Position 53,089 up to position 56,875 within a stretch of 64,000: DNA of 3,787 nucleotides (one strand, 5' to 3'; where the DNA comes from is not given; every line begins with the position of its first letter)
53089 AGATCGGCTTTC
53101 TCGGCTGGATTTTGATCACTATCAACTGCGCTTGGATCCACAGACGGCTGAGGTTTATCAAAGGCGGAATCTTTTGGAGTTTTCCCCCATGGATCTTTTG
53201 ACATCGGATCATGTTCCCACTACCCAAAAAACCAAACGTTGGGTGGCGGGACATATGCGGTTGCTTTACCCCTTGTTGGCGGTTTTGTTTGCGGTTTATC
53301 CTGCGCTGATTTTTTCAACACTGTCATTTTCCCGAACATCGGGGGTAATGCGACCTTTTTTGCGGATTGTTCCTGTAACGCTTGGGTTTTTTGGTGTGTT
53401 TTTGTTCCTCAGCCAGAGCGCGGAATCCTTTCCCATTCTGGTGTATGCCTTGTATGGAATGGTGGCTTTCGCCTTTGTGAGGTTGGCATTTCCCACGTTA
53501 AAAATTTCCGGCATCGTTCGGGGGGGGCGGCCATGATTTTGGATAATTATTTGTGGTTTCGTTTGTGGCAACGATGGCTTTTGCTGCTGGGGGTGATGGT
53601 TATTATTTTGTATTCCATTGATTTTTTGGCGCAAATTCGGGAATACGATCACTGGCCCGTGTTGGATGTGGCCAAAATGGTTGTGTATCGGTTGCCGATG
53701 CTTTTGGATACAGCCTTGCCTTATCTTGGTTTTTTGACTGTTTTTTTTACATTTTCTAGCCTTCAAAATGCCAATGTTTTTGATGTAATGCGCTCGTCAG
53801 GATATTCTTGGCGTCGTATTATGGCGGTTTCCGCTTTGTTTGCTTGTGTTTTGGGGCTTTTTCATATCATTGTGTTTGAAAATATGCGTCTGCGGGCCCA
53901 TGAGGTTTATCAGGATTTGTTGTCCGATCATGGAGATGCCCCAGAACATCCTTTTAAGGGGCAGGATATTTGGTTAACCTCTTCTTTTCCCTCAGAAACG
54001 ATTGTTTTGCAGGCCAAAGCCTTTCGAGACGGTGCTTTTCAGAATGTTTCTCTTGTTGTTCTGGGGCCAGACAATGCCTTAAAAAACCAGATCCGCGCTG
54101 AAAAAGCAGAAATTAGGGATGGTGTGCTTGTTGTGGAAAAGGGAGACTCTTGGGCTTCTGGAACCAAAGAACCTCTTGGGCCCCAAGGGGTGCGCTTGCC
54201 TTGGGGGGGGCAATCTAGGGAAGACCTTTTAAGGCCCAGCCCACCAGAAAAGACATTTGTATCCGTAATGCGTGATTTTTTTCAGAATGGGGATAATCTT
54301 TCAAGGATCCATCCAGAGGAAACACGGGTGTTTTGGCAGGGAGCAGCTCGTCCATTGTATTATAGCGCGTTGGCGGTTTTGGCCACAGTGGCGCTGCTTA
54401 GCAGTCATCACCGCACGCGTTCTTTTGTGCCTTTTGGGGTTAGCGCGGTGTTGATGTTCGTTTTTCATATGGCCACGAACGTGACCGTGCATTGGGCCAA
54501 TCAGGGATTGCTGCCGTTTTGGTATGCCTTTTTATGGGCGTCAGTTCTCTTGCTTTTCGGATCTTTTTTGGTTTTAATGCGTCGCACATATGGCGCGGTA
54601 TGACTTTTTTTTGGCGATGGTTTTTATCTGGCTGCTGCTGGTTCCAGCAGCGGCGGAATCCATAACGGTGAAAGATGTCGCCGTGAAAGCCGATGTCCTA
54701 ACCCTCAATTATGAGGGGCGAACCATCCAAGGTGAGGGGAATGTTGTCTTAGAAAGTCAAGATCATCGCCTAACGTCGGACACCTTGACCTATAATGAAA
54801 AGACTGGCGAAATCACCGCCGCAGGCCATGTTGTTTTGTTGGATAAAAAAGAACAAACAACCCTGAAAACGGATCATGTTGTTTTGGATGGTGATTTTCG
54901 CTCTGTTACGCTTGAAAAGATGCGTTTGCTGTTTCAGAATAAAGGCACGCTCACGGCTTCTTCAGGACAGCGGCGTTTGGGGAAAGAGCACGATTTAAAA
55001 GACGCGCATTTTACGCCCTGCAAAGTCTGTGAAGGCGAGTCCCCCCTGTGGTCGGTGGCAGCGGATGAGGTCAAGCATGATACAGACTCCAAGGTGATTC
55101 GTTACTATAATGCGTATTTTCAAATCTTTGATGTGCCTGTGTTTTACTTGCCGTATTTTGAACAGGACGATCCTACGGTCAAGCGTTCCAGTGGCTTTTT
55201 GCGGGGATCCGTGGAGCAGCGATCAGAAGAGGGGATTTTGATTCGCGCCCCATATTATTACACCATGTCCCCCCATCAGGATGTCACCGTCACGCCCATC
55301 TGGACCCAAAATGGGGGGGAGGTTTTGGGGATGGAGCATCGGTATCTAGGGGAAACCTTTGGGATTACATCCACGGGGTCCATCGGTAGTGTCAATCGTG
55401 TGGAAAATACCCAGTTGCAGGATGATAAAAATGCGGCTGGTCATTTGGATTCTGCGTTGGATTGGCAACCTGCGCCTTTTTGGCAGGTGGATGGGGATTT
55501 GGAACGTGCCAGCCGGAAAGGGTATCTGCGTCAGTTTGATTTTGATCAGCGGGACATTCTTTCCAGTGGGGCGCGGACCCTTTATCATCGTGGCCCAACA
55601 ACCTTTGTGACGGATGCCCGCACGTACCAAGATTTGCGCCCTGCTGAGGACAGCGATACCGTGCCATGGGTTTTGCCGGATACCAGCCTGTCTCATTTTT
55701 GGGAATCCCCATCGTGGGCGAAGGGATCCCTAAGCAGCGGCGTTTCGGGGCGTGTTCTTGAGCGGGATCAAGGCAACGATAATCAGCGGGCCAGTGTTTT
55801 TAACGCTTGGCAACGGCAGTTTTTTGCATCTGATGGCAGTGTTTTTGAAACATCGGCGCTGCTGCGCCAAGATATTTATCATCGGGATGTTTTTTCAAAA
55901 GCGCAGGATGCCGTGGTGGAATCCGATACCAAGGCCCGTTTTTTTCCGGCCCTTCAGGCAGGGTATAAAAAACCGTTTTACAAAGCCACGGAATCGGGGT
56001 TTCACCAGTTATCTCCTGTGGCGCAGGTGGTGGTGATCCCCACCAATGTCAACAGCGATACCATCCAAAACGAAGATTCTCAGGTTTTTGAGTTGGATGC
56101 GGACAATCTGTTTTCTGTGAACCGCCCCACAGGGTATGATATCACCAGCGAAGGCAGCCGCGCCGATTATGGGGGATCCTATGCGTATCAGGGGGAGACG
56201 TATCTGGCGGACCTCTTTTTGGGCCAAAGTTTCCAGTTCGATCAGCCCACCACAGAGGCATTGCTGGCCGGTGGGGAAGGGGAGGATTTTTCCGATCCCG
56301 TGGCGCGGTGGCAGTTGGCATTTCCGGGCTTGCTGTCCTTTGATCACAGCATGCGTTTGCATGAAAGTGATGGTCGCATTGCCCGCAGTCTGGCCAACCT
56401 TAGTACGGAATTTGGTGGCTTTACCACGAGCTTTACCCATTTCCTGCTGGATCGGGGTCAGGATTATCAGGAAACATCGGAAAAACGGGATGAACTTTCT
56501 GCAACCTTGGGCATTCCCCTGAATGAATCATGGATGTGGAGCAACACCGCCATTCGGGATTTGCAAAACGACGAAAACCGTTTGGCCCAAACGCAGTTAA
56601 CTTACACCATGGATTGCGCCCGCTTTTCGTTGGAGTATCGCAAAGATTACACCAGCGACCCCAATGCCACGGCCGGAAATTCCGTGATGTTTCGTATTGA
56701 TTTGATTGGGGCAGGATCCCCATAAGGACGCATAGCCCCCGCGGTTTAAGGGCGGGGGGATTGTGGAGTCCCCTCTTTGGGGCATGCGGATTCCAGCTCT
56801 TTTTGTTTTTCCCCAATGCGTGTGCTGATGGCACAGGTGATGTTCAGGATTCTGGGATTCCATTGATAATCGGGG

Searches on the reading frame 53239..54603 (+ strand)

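Call 77: search_protein_families(library=pfam, proteins=[window:53239-54603:+], max_evalue=0.00001)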
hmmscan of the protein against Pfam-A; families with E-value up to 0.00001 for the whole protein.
window:53239-54603:+ (454 aa): 1 family
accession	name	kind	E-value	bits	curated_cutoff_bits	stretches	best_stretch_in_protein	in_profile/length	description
PF03739.19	LptF_LptG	-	3.3e-30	105.7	27.9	1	104-447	2-352/353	Lipopolysaccharide export system permease LptF/LptG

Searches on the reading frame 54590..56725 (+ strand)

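Call 77: search_protein_families(library=pfam, proteins=[window:54590-56725:+], max_evalue=0.00001)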
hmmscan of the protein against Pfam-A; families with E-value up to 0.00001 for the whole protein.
window:54590-56725:+ (711 aa): 1 family
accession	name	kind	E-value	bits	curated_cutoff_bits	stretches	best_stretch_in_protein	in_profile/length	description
PF04453.20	LptD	-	8.5e-40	137.7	22.4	1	298-648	18-384/384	LPS transport system D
